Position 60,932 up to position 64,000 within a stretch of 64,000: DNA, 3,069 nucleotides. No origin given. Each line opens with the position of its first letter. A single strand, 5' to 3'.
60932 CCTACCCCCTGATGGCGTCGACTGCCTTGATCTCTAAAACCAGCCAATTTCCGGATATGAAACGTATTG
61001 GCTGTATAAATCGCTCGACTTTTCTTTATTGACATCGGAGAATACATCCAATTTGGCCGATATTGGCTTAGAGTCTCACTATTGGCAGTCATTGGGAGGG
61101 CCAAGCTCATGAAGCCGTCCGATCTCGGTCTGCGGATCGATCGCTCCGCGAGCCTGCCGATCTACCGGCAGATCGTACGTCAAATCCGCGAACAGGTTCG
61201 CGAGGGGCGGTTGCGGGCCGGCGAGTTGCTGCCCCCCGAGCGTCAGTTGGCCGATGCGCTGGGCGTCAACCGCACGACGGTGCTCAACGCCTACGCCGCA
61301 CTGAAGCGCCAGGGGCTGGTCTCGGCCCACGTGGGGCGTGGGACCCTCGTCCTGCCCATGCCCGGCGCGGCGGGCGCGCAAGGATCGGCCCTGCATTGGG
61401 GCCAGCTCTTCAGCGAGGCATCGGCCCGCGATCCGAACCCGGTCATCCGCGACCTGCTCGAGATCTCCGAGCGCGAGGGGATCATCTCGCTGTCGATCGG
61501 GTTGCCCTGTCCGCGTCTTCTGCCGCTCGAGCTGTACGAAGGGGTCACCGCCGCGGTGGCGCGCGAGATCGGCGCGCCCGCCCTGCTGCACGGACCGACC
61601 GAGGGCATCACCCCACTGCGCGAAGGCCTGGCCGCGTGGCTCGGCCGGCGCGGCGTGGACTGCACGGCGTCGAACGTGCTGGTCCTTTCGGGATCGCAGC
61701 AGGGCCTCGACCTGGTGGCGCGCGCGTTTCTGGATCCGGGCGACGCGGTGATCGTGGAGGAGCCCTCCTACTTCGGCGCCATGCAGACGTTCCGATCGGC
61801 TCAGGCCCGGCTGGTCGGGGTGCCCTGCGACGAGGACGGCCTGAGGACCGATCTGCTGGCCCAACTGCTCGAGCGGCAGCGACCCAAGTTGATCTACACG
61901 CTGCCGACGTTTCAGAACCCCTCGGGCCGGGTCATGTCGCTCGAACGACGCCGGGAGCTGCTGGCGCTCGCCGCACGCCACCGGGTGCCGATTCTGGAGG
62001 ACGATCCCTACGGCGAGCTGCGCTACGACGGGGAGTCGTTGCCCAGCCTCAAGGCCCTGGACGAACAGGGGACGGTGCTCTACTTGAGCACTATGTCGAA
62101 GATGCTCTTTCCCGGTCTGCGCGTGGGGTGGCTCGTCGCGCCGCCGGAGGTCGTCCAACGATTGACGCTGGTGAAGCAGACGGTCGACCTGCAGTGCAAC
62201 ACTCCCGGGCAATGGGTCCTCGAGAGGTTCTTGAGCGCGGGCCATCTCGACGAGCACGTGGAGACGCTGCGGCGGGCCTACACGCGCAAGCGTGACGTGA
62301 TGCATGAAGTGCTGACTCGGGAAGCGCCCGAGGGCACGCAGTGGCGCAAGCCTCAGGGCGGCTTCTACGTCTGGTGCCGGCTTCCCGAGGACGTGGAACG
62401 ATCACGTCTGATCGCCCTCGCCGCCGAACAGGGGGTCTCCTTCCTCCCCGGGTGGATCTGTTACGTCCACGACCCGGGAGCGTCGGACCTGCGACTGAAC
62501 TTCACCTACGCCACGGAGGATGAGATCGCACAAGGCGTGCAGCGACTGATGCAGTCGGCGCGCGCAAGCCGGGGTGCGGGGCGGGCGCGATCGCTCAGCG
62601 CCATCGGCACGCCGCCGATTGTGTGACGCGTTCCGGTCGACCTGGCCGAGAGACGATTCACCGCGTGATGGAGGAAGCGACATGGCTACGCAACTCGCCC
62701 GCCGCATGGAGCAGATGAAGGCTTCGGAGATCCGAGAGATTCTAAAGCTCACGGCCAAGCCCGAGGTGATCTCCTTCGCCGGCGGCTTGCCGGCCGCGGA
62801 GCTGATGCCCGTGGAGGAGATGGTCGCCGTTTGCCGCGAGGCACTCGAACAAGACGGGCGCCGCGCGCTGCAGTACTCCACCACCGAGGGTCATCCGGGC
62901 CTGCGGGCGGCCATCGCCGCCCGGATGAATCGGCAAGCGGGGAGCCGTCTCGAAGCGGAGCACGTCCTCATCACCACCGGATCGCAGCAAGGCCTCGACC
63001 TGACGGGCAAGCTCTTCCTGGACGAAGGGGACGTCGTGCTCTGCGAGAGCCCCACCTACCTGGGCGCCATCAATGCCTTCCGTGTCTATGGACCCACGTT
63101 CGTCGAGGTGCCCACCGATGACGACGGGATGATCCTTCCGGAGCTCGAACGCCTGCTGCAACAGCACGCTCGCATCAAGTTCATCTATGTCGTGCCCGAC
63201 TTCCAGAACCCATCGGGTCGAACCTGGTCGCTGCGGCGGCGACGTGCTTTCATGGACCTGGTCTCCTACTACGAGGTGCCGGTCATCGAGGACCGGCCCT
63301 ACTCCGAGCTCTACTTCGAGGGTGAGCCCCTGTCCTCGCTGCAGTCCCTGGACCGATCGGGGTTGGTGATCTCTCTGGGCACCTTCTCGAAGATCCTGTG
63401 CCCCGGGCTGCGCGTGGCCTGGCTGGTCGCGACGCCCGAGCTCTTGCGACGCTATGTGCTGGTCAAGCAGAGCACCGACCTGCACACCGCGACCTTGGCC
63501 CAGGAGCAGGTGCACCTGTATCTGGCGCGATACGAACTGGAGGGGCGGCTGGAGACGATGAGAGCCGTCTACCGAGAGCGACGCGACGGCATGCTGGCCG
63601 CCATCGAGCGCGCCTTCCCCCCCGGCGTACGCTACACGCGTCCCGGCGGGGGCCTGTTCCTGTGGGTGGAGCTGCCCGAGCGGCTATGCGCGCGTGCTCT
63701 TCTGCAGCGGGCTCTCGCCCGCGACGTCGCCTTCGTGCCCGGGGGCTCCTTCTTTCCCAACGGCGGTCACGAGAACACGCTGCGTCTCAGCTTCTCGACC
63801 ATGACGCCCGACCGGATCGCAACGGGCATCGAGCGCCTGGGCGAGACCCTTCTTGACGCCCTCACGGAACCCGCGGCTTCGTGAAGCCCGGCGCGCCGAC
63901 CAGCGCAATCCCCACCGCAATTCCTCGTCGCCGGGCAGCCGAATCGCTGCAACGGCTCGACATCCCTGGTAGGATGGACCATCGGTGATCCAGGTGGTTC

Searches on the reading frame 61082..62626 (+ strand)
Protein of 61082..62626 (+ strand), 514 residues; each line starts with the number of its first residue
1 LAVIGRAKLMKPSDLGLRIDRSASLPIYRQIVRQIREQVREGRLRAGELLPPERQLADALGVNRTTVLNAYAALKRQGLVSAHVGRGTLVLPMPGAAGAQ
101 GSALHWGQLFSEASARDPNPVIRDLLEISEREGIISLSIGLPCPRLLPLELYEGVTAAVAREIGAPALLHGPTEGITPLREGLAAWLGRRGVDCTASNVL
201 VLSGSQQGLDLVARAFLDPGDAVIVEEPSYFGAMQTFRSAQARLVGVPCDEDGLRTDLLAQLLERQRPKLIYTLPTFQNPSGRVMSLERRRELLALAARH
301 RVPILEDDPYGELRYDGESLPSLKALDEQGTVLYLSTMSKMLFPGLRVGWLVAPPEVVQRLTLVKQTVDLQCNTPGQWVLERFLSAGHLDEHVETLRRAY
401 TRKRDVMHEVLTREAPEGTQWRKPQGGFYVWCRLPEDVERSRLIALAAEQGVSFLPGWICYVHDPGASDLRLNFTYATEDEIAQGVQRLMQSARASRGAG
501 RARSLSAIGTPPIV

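Call 13: search_protein_families(library=pfam, proteins=[window:61082-62626:+], max_evalue=0.0001)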
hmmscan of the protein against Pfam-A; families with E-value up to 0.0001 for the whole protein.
window:61082-62626:+ (514 aa): 3 families
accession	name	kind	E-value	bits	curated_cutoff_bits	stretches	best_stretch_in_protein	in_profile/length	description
PF00155.27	Aminotran_1_2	-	1e-42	147.1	19.7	1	162-489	30-361/361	Aminotransferase class I and II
PF00392.27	GntR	-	2.8e-19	69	27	1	28-90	2-64/64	Bacterial regulatory proteins, gntR family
PF12897.13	Asp_aminotransf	-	1.1e-13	51.2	27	1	223-487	127-403/421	Aspartate amino-transferase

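Call 15: search_protein_families(library=ncbifam, proteins=[window:61082-62626:+], max_evalue=0.001)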
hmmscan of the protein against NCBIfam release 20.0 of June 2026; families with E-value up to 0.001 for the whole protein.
window:61082-62626:+ (514 aa): 87 families (the best 25 are shown)
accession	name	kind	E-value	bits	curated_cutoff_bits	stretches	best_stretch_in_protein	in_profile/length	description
NF052282.1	PLP_TF_PdxR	equivalog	5.9e-109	365.1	320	1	26-490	1-448/448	MocR-like pyridoxine biosynthesis transcription factor PdxR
NF052290.2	MocR_like_YczR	exception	2.9e-90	303.2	487.4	1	22-491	15-456/458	MocR-like transcription factor YczR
NF052281.1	rhizopine_MocR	equivalog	1e-88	298.1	650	1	17-491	9-477/479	rhizopine catabolism transcriptional regulator MocR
NF052286.1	ecto_TF_EhuR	exception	3.7e-70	236.7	480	1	24-493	9-449/458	MocR-like ectoine utilization transcription factor EhuR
TIGR04461.1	endura_MppQ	equivalog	9.2e-63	212.6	540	1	133-496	13-383/392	enduracididine biosynthesis enzyme MppQ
NF052285.1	GABA_TF_GabR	exception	3.1e-48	164.7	600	1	28-490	1-453/456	MocR-like transcriptional regulator GabR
NF041364.1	GntC_guanitoxin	equivalog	1.6e-43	149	415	1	151-490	16-354/356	guanitoxin biosynthesis PLP-dependent (S)-gamma-hydroxy-L-arginine cyclodehydratase GntC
NF012025.0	PRK15481.1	equivalog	4.3e-38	131.1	573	2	135-490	89-427/432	MocR-like B6 salvage transcription factor PtsJ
NF004770.0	PRK06108.1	subfamily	1e-32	113.5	422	1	158-491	57-390/396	pyridoxal phosphate-dependent aminotransferase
TIGR03540.1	DapC_direct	equivalog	1.7e-29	102.9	593.25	1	133-490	30-381/383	LL-diaminopimelate aminotransferase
NF006756.0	PRK09276.1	subfamily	2.7e-29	102.3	507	1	133-491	32-384/387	LL-diaminopimelate aminotransferase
TIGR03947.1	viomycin_VioD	equivalog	2.7e-29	102.2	390.9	1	172-490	49-356/359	capreomycidine synthase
NF005732.0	PRK07550.1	equivalog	3.6e-28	98.7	366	1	167-491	63-386/389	aminotransferase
NF005305.0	PRK06836.1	equivalog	3.3e-27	95.7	376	1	148-457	49-360/396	pyridoxal phosphate-dependent aminotransferase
NF006604.0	PRK09148.1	equivalog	8.7e-27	94.1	648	1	173-440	68-335/406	LL-diaminopimelate aminotransferase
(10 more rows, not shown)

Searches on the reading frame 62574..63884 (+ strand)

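Call 13: search_protein_families(library=pfam, proteins=[window:62574-63884:+], max_evalue=0.0001)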
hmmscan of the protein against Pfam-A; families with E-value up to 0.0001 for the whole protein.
window:62574-63884:+ (436 aa): 2 families
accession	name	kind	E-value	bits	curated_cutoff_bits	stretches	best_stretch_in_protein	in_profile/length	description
PF00155.27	Aminotran_1_2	-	5.7e-37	128.2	19.7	1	86-422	22-361/361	Aminotransferase class I and II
PF12897.13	Asp_aminotransf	-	4.3e-12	46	27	1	82-408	44-391/421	Aspartate amino-transferase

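Call 15: search_protein_families(library=ncbifam, proteins=[window:62574-63884:+], max_evalue=0.001)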
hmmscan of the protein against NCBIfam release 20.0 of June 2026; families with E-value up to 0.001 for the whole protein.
window:62574-63884:+ (436 aa): 63 families (the best 25 are shown)
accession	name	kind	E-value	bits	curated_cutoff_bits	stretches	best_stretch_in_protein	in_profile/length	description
NF052282.1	PLP_TF_PdxR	equivalog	9e-79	265.6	320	1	55-422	90-447/448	MocR-like pyridoxine biosynthesis transcription factor PdxR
NF052290.2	MocR_like_YczR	exception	1.6e-63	215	487.4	1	34-424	78-456/458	MocR-like transcription factor YczR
NF052281.1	rhizopine_MocR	equivalog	4.3e-55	187.2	650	1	36-424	99-477/479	rhizopine catabolism transcriptional regulator MocR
TIGR04461.1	endura_MppQ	equivalog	1.4e-54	185.6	540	1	66-424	15-378/392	enduracididine biosynthesis enzyme MppQ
NF041364.1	GntC_guanitoxin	equivalog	1.1e-45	156.1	415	1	78-424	11-355/356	guanitoxin biosynthesis PLP-dependent (S)-gamma-hydroxy-L-arginine cyclodehydratase GntC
NF052286.1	ecto_TF_EhuR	exception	3.9e-35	121.3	480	1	61-427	91-450/458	MocR-like ectoine utilization transcription factor EhuR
NF052285.1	GABA_TF_GabR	exception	3.1e-34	118.6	600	1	59-424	88-454/456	MocR-like transcriptional regulator GabR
TIGR03540.1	DapC_direct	equivalog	4.3e-33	114.8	593.25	1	62-424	28-382/383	LL-diaminopimelate aminotransferase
NF005732.0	PRK07550.1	equivalog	5.8e-32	111.2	366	1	63-423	32-385/389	aminotransferase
NF006756.0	PRK09276.1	subfamily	1.4e-30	106.6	507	1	63-424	31-384/387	LL-diaminopimelate aminotransferase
NF004770.0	PRK06108.1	subfamily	3e-30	105.3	422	1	38-426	10-392/396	pyridoxal phosphate-dependent aminotransferase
TIGR03947.1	viomycin_VioD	equivalog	2.9e-29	102.1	390.9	1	81-426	27-359/359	capreomycidine synthase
NF006604.0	PRK09148.1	equivalog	6.7e-29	101.1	648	1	79-393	45-359/406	LL-diaminopimelate aminotransferase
NF012025.0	PRK15481.1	equivalog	1.2e-26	93.4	573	1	66-417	89-421/432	MocR-like B6 salvage transcription factor PtsJ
NF041091.1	asp_aminotase_Arch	equivalog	1.3e-26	93.4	550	1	64-424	28-373/376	aspartate aminotransferase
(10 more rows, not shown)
